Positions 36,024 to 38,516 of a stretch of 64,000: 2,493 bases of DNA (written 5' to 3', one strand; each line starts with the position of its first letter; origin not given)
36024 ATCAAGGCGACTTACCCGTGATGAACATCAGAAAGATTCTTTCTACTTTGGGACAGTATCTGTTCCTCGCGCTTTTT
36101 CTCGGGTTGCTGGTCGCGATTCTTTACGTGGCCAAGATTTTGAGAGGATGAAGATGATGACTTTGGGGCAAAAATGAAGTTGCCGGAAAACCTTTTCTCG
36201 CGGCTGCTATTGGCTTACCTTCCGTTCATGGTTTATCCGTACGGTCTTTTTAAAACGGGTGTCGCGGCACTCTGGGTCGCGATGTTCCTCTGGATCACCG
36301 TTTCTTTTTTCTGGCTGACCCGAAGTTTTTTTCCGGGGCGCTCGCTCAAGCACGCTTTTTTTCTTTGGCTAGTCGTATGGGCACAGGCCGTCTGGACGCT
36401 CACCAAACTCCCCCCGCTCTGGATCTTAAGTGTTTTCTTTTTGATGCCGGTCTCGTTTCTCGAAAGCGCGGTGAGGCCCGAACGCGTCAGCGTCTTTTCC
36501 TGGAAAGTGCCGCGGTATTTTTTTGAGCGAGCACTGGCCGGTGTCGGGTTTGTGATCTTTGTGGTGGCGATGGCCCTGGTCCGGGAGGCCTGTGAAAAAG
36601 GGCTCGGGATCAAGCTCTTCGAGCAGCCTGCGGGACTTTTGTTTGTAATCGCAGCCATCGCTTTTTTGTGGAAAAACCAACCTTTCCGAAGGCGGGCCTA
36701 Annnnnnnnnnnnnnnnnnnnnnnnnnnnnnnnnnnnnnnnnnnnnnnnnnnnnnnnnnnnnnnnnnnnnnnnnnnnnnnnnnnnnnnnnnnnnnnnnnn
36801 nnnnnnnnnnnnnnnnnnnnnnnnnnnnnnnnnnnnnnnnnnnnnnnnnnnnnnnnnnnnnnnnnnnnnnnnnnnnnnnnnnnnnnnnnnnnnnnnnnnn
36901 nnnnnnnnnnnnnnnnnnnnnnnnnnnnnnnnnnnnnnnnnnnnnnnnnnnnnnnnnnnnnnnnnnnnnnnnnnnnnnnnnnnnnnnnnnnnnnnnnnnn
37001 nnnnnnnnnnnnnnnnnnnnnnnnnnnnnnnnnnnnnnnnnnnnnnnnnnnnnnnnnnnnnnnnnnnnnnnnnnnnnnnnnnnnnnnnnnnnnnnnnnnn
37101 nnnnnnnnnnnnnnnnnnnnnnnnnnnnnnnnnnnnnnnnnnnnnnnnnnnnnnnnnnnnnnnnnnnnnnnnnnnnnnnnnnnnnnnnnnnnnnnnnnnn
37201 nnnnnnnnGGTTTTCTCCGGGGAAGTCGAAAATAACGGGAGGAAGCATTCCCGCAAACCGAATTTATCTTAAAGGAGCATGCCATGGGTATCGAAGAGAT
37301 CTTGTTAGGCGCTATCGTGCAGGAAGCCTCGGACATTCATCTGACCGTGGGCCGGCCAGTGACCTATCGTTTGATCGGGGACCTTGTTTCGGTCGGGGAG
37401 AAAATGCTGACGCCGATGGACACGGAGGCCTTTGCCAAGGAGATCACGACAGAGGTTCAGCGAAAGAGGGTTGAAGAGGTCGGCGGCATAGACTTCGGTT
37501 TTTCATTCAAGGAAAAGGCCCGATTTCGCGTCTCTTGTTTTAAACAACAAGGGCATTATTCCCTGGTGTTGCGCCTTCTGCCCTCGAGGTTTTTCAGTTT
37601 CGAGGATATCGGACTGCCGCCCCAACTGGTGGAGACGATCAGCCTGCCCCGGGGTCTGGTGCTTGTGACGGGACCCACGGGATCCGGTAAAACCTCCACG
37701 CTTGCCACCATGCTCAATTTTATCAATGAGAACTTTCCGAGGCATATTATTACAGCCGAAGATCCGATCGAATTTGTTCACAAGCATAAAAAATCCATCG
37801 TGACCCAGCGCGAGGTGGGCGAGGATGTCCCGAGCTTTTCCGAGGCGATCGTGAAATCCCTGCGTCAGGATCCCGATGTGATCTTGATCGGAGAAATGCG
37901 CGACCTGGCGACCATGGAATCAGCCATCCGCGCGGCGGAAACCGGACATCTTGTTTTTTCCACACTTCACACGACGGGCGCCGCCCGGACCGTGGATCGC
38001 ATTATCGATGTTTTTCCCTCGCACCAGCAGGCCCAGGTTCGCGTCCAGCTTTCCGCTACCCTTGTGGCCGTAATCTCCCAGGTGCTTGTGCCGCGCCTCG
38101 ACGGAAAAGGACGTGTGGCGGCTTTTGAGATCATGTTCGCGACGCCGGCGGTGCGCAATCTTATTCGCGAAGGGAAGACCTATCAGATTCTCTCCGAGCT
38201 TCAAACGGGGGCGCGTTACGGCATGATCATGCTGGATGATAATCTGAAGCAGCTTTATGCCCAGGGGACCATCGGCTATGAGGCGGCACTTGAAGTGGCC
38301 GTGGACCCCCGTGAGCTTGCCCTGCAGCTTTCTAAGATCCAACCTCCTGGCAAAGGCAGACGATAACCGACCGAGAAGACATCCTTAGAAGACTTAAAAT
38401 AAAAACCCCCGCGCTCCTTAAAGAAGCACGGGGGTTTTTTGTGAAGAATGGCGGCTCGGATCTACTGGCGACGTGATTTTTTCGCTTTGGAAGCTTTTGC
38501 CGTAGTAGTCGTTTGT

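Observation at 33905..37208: Minimal Rnf/Nqr-like membrane module whose subunits lack the usual cofactor motifs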

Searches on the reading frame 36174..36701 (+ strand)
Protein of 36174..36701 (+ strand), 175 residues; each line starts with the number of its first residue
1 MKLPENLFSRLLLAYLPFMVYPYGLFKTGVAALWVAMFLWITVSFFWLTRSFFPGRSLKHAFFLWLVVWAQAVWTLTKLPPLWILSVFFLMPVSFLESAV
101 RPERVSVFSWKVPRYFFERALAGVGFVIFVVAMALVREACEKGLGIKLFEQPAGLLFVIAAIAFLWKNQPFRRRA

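Call 3: search_protein_families(library=pfam, proteins=[window:36174-36701:+], max_evalue=1)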
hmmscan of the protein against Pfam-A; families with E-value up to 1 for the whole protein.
window:36174-36701:+ (175 aa): 1 family
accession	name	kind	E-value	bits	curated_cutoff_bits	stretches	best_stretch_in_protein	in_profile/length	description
PF02508.19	Rnf-Nqr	-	0.00047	20.7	23.8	1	5-165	12-168/174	Rnf-Nqr subunit, membrane protein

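Call 4: search_protein_families(library=ncbifam, proteins=[window:36174-36701:+], max_evalue=1)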
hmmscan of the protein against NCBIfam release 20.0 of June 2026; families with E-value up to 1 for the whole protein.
window:36174-36701:+ (175 aa): 0 families

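Call 14: find_homologous_proteins(query=window:36174-36701:+, max_evalue=0.001)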
Query window:36174-36701:+ (175 aa): 115 proteins with E <= 0.001 among 335 candidates.
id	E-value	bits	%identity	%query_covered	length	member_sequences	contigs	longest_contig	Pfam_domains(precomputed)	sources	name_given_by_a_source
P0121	2.0e-107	375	100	100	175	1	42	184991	-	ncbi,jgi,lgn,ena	-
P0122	4.0e-82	293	74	100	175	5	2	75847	-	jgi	jgi:hypothetical protein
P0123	1.2e-81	291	75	100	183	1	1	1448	-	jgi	jgi:hypothetical protein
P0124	2.4e-81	290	75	100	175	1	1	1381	-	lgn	-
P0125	1.4e-79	284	75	100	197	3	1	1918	-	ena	-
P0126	2.2e-79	284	75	99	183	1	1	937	-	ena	-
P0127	5.0e-79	283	77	95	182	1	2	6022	-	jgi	jgi:hypothetical protein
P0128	1.5e-78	281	74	99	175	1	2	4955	-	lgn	-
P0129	1.9e-78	281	71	100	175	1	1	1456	-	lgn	-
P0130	2.3e-78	280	71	100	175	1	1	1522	-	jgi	jgi:hypothetical protein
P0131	2.5e-78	280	73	99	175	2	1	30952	-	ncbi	ncbi:MAG: hypothetical protein V1882_10780 [Candidatus Omnitrophota bacterium]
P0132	3.7e-78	280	75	99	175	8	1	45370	-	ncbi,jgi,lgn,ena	ncbi:MAG: hypothetical protein WC133_05210 [Candidatus Omnitrophota bacterium]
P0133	3.7e-78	280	72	99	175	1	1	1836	-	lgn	-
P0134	7.3e-78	279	74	100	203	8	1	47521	-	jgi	jgi:hypothetical protein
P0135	1.2e-77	278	73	99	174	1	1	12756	-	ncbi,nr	ncbi:MAG: hypothetical protein PHV97_00835 [Candidatus Omnitrophica bacterium]|nr:hypothetical prote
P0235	1.3e-26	112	39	99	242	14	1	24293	-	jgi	-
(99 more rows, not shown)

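Call 18: search_solved_structures(query=A1, max_evalue=10, show_alignments=2)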
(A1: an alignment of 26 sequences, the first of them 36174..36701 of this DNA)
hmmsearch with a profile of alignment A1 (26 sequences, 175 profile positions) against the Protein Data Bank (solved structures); distinct sequences matched with E-value up to 10: 0.

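Call 23: find_encoding_contigs(protein=P0235, flank=10000, max_places=2)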
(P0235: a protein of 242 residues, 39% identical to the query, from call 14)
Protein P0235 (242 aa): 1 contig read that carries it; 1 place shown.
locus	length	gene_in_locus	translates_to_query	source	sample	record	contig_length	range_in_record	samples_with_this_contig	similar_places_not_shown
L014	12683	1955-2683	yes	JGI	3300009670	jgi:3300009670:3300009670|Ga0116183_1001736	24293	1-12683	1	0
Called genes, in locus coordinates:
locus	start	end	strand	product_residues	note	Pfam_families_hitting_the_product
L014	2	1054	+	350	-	?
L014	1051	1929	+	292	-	PF03116:NQR2_RnfD_RnfE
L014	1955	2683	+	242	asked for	-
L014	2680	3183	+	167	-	-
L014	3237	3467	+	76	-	-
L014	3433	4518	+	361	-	PF00437:T2SSE, PF13191:AAA_16 (faint)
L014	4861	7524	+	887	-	PF02739:5_3_exonuc_N, PF01367:5_3_exonuc, PF01612:DNA_pol_A_exo1, PF22619:DNA_polI_exo1, PF00476:DNA_pol_A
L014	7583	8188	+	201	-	PF01121:CoaE, PF13238:AAA_18 (weak)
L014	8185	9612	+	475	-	PF07498:Rho_N, PF07497:Rho_RNA_bind, PF00006:ATP-synt_ab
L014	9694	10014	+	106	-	PF01197:Ribosomal_L31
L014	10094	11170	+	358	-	PF03462:PCRF, PF00472:RF-1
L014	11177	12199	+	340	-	PF17827:PrmC_N, PF03602:Cons_hypoth95 (weak), PF05175:MTS, PF08241:Methyltransf_11 (weak), PF08242:Methyltransf_12, PF13649:Methyltransf_25, PF13847:Methyltransf_31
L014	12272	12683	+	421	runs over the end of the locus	PF00275:EPSP_synthase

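Call 35: search_protein_families(library=pfam, alignment_id=A1, max_evalue=0.1)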
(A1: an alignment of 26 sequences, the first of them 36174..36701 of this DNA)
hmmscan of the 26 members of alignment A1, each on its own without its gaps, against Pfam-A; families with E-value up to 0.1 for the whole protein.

A. member 1, window:36174-36701:+ (175 aa): 1 family
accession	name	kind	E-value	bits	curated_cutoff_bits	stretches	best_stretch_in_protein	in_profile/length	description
PF02508.19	Rnf-Nqr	-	0.00047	20.7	23.8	1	5-165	12-168/174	Rnf-Nqr subunit, membrane protein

B. families by the number of members that match (of 26 scanned): 4 families
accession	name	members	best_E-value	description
PF02508.19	Rnf-Nqr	7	5.8e-05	Rnf-Nqr subunit, membrane protein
PF06454.17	THH1_TOM1-3_dom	1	0.022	THH1/TOM1/TOM3 domain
PF01040.23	UbiA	1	0.022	UbiA prenyltransferase family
PF15879.10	MWFE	1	0.051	NADH-ubiquinone oxidoreductase MWFE subunit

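Call 42: predict_structure(alignment_id=A1)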
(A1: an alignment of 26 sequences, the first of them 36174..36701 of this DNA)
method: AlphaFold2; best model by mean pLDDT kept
length: 175 residues; sequences in the alignment: 26
mean_pLDDT: 76.9   pTM: 0.69
mean pLDDT of the five models: 76.9, 73.6, 71.6, 65.7, 65.0
residues with pLDDT >= 90: 1; 70-90: 133; 50-70: 32; < 50: 9
segments of 3 or more residues with pLDDT < 50: 100-104
pLDDT, mean of each block of 10 residues (from residue 1): 68 85 79 89 83 77 88 81 84 65 51 71 88 85 72 79 78 49
secondary structure, 60 per line:
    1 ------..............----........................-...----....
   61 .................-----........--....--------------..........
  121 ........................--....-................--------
elements in order: H7-20 H25-48 H57-77 H83-90 H93-96 H111-144 H147-150 H152-167

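Call 46: fold_search(model_id=the predicted structure, library=pdb)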
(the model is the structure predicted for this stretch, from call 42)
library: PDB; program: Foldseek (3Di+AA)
matches with E <= 10: 17; with E <= 0.001: 0
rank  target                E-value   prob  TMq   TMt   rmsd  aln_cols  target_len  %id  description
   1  7xk7_D                6.1e-01  0.91  0.51  0.46   6.1       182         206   16  Cryo-EM structure of Na+-pumping NADH-ubiquinone oxidoreductase from Vibrio cholerae, with korormicin (released 2022-07-20)
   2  8evu_D                1.2e+00  0.77  0.51  0.45   6.1       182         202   16  Cryo EM structure of Vibrio cholerae NQR (released 2022-11-16)
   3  7xk3_D                1.8e+00  0.69  0.52  0.45   6.0       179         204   17  Cryo-EM structure of Na+-pumping NADH-ubiquinone oxidoreductase from Vibrio cholerae, state 1 (released 2022-07-20)
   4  8a1y_D                1.8e+00  0.57  0.50  0.45   5.9       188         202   14  Sodium pumping NADH-quinone oxidoreductase with inhibitor HQNO (released 2023-06-14)
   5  8ahx_E                2.5e+00  0.51  0.51  0.43   7.7       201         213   18  Cryo-EM structure of the nitrogen-fixation associated NADH:ferredoxin oxidoreductase RNF from Azotobacter vinelandii (released 2023-11-01)
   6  7zc6_E                2.9e+00  0.41  0.47  0.43   6.7       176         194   18  Na+ - translocating ferredoxin: NAD+ reductase (Rnf) of C. tetanomorphum (released 2022-09-28)
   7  3ob6_B                4.8e+00  0.13  0.36  0.17  13.7       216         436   15  Structure of AdiC(N101A) in the open-to-out Arg+ bound conformation (released 2011-03-16)
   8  6ch2_F                5.1e+00  0.09  0.24  0.28  13.0       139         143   10  Crystal structure of the cytoplasmic domain of FlhA and FliT-FliD complex (released 2018-05-16)
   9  7xk3_E                5.6e+00  0.13  0.39  0.35  10.3       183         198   15  Cryo-EM structure of Na+-pumping NADH-ubiquinone oxidoreductase from Vibrio cholerae, state 1 (released 2022-07-20)
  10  7zc6_A                7.8e+00  0.25  0.58  0.54   8.0       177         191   21  Na+ - translocating ferredoxin: NAD+ reductase (Rnf) of C. tetanomorphum (released 2022-09-28)
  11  8e9g_H                7.8e+00  0.07  0.24  0.13   7.5       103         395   14  Mycobacterial respiratory complex I with both quinone positions modelled (released 2022-10-12)
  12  5npp_D                7.8e+00  0.05  0.19  0.09  10.3       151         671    9  2.22A STRUCTURE OF THIOPHENE2 AND GSK945237 WITH S.AUREUS DNA GYRASE AND DNA (released 2017-07-12)
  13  8dn3_B                8.2e+00  0.04  0.21  0.12  16.9       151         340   16  Cryo-EM structure of human Glycine Receptor alpha1-beta heteromer, apo state (released 2023-10-11)
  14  8a1t_E                8.6e+00  0.15  0.50  0.46   7.4       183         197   19  Sodium pumping NADH-quinone oxidoreductase (released 2023-06-14)
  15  8rbm_E                8.6e+00  0.15  0.48  0.42   7.8       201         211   18  Cryo-EM structure of the NADH:ferredoxin oxidoreductase RNF from Azotobacter vinelandii, ferricyanide oxidized (released 2024-06-26)
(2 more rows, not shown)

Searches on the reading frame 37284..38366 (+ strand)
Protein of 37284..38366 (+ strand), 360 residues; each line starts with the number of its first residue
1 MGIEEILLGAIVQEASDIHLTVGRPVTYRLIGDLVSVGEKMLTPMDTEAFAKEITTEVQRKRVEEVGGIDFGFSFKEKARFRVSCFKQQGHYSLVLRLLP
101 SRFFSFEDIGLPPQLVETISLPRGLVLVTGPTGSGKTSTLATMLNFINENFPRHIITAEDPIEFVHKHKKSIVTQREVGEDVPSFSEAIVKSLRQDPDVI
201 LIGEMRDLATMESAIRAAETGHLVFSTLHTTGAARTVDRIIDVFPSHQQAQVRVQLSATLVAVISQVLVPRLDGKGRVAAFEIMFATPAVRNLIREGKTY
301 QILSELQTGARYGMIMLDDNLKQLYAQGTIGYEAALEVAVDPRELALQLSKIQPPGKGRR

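Call 3: search_protein_families(library=pfam, proteins=[window:37284-38366:+], max_evalue=1)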
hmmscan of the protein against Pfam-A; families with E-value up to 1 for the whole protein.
window:37284-38366:+ (360 aa): 21 families
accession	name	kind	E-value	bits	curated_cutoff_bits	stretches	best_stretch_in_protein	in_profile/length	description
PF00437.27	T2SSE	-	5.9e-51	173.7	24.9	1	3-282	12-288/370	Type II/IV secretion system protein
PF13191.12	AAA_16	-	2.3e-05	25.4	32.6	1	116-222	16-132/167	AAA ATPase domain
PF13401.12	AAA_22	-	0.0002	22.1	27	1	123-174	5-60/130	AAA domain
PF13476.12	AAA_23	-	0.0014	19.8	27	1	117-141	13-37/201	AAA domain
PF00004.35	AAA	-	0.0044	17.9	21.2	1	126-212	1-73/131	ATPase family associated with various cellular activities (AAA)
PF04851.21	ResIII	-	0.0045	17.3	22.5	1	125-260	25-162/164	Type III restriction enzyme, res subunit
PF13245.12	AAA_19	-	0.013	16.2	25.1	1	121-150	9-38/134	AAA domain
PF10412.15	TrwB_AAD_bind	-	0.017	14.5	20.5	1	126-157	18-49/387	Type IV secretion-system coupling protein DNA-binding domain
PF13086.12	AAA_11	-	0.019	15.2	27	1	124-150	18-44/257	AAA domain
PF13555.12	AAA_29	-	0.019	15.1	27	1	122-140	20-39/61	P-loop containing region of AAA domain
PF12775.13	AAA_7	-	0.019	15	25.8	1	123-154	33-65/181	P-loop containing dynein motor region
PF20720.3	nSTAND3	-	0.024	14.8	27.2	1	123-168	17-64/155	Novel STAND NTPase 3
PF00448.28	SRP54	-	0.03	14.4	22.7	1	126-160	4-38/196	SRP54-type protein, GTPase domain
PF13604.12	AAA_30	-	0.038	14.2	27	1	119-150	14-45/191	AAA domain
PF01580.24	FtsK_SpoIIIE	-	0.077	12.9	24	1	120-144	37-60/221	FtsK/SpoIIIE family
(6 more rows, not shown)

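Call 4: search_protein_families(library=ncbifam, proteins=[window:37284-38366:+], max_evalue=1)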
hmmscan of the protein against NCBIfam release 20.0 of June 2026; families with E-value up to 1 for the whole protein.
window:37284-38366:+ (360 aa): 24 families
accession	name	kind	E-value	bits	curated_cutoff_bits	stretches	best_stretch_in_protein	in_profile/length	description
TIGR01420.1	pilT_fam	subfamily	1.2e-133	445.7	319.1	1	3-344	2-343/343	PilT/PilU family type 4a pilus ATPase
TIGR02538.1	type_IV_pilB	equivalog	6.9e-50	170.2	675.65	1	3-243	185-432/564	type IV-A pilus assembly ATPase PilB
TIGR02525.1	plasmid_TraJ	equivalog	8.5e-47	159.9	368.3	1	11-331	20-359/372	plasmid transfer ATPase TraJ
TIGR02533.1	type_II_gspE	equivalog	2.1e-43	148.7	630.25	1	4-272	114-382/486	type II secretion system ATPase GspE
TIGR02524.1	dot_icm_DotB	equivalog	2.7e-42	145.3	463.3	1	4-328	7-343/358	Dot/Icm type IV secretion system ATPase DotB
NF007755.0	PRK10436.1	equivalog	7.2e-41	140.3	617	1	3-272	89-358/465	type II secretion system protein GspE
NF041000.1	ATPase_ComGA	equivalog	1.5e-40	138.9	300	1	5-270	2-266/267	competence type IV pilus ATPase ComGA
NF053534.1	T4PilAsmATPsTfpB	equivalog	1.2e-35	123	850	1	10-272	212-475/584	type IV pilus assembly ATPase TfpB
NF058587.1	archaellum_moto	equivalog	1e-16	60.8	550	1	126-240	278-393/527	archaellum flagellar ATPase motor FlaI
TIGR02782.1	TrbB_P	equivalog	6.5e-13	48.6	304.55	1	123-264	136-275/303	P-type conjugative transfer ATPase TrbB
TIGR02788.1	VirB11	equivalog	8.5e-13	48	249.95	1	125-255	146-278/308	P-type DNA transfer ATPase VirB11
TIGR03819.1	heli_sec_ATPase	hypoth_equivalog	1.9e-11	43.8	373.15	1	115-264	170-323/340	TadA family conjugal transfer-associated ATPase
NF010425.0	PRK13851.1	equivalog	4.6e-11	42.2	461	1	121-271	160-312/344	type IV secretion system protein VirB11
NF053672.1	bindosome_BasE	exception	2.4e-10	39.8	1000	1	126-265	273-411/512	bindosome assembly system ATPase subunit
NF010469.0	PRK13894.1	subfamily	2.2e-07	30.6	508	1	126-255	152-279/320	conjugal transfer ATPase TrbB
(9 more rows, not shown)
